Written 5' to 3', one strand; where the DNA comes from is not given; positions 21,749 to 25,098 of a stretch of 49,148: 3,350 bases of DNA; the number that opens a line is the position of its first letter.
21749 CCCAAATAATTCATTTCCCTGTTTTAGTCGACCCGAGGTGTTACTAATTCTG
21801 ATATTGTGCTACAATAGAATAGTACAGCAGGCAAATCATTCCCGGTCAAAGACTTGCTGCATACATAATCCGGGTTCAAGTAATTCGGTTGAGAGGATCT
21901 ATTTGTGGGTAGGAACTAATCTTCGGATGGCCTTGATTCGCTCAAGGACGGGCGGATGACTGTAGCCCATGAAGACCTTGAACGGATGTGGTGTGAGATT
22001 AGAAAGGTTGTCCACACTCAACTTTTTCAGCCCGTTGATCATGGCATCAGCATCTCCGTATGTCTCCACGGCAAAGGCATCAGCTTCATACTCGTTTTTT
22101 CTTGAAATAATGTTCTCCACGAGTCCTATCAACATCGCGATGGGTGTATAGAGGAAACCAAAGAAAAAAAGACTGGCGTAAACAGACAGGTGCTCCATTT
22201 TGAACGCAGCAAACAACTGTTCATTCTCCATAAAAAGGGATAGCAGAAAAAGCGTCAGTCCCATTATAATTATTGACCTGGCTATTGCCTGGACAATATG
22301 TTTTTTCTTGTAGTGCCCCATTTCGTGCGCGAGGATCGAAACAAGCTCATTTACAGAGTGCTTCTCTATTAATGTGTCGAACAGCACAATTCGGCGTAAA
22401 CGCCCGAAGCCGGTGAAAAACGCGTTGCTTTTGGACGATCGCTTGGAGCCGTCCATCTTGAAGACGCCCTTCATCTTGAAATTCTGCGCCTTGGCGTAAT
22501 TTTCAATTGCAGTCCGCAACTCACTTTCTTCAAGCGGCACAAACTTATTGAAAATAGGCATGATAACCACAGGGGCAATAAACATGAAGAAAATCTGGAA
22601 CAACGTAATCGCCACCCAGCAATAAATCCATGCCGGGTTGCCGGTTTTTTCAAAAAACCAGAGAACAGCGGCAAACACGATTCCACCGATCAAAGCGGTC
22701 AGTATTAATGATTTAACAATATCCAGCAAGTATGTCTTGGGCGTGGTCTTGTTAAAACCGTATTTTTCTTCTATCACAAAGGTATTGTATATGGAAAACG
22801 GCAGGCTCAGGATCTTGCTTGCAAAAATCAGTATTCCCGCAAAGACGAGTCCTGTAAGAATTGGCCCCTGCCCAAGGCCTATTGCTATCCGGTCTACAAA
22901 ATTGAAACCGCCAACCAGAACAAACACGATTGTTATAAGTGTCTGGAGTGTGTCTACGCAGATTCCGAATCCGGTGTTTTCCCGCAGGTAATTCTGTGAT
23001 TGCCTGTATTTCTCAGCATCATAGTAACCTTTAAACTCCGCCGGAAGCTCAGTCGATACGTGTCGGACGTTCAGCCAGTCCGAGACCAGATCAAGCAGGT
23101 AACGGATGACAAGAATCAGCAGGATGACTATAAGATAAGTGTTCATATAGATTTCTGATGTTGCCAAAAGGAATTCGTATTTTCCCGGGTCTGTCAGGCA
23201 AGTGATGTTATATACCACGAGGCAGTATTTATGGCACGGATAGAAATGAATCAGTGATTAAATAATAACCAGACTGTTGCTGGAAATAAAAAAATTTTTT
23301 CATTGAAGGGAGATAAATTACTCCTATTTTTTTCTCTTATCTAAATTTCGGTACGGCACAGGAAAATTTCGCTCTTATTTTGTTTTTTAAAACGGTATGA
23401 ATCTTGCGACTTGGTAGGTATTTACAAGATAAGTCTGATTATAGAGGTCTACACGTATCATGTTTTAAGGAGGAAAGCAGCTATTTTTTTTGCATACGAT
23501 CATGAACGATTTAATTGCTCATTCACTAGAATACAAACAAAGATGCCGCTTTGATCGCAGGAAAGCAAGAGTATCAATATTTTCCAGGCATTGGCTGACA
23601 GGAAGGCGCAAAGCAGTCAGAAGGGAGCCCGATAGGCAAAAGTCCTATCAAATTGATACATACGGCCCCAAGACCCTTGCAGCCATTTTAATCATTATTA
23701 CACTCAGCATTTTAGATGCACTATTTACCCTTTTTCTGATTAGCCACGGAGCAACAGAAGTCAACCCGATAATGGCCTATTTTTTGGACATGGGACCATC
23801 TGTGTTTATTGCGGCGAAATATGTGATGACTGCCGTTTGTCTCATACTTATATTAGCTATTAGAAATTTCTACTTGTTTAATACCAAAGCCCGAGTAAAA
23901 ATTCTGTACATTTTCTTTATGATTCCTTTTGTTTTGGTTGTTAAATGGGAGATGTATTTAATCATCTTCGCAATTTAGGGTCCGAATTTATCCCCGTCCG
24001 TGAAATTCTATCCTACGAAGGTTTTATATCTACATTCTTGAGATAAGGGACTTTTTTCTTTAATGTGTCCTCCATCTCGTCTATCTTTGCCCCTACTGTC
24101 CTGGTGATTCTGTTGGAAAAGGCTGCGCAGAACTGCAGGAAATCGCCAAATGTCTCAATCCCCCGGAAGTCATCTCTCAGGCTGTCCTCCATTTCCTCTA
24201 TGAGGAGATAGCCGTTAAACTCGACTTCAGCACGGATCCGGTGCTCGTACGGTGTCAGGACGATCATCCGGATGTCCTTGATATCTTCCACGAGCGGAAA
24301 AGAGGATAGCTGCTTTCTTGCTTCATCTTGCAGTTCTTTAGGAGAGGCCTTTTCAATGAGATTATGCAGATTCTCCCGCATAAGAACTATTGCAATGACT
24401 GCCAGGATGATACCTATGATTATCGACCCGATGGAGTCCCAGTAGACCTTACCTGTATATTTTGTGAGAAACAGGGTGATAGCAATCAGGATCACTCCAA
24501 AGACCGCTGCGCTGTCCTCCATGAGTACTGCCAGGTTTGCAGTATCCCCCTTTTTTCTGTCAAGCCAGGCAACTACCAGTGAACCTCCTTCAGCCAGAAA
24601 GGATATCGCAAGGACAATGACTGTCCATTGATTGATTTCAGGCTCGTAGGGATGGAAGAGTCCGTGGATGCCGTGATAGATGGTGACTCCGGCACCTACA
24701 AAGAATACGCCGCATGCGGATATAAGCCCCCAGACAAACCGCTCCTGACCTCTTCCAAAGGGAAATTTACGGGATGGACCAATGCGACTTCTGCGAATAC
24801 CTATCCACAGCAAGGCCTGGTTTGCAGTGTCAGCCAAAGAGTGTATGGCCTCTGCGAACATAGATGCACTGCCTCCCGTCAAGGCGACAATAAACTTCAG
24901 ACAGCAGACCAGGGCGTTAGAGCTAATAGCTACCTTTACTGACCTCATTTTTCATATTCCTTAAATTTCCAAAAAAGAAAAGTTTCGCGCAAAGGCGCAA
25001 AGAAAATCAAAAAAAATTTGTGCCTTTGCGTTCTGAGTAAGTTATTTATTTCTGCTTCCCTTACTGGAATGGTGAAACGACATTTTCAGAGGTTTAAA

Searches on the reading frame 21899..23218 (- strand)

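Call 44: search_protein_families(library=pfam, proteins=[window:21899-23218:-])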
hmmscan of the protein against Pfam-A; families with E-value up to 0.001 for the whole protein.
window:21899-23218:- (439 aa): 2 families
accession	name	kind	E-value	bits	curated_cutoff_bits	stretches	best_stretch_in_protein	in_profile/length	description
PF16491.10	Peptidase_M48_N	-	3.2e-57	193.7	27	1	50-225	4-179/179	CAAX prenyl protease N-terminal, five membrane helices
PF01435.24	Peptidase_M48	-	4.9e-37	128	20.3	1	228-433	1-184/186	Peptidase family M48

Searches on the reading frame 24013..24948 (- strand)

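Call 33: search_protein_families(library=pfam, proteins=[window:24013-24948:-])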
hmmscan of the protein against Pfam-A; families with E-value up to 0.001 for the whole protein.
window:24013-24948:- (311 aa): 1 family
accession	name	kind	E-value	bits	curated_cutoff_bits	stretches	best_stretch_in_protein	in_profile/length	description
PF01545.26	Cation_efflux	-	1.2e-37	130.1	26.6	1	5-197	2-197/198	Cation efflux family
